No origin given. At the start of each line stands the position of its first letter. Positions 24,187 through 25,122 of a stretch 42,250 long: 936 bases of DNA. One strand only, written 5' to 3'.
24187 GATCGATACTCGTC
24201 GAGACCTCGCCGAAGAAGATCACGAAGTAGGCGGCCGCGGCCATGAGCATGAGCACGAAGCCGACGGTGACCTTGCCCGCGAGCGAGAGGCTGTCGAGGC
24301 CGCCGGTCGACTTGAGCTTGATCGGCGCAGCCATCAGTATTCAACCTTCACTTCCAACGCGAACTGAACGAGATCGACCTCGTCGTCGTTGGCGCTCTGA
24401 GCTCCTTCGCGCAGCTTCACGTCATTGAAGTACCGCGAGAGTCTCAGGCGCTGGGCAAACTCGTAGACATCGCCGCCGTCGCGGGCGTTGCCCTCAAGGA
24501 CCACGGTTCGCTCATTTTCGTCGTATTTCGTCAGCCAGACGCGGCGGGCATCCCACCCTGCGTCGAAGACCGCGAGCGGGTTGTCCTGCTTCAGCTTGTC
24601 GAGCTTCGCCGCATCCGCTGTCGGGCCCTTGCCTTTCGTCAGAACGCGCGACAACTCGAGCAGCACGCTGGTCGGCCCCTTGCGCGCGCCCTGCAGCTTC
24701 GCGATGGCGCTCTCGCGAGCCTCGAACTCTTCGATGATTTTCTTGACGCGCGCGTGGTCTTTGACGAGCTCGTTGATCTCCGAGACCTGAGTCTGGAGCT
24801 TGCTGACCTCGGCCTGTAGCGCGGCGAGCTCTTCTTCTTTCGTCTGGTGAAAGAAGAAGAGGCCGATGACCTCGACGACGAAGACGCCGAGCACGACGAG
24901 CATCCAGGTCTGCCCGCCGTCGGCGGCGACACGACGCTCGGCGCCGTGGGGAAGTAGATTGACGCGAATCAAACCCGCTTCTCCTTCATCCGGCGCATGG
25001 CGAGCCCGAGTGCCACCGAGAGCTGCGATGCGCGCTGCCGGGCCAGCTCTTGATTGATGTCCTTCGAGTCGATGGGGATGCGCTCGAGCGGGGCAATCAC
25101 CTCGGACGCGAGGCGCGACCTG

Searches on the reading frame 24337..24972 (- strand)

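Call 43: search_protein_families(library=pfam, proteins=[window:24337-24972:-], max_evalue=0.001)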
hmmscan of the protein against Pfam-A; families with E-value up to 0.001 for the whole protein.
window:24337-24972:- (212 aa): 1 family
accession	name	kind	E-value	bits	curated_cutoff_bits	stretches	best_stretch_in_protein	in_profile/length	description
PF05137.18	PilN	-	5.9e-10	39.5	22.8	1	144-210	13-78/78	Fimbrial assembly protein (PilN)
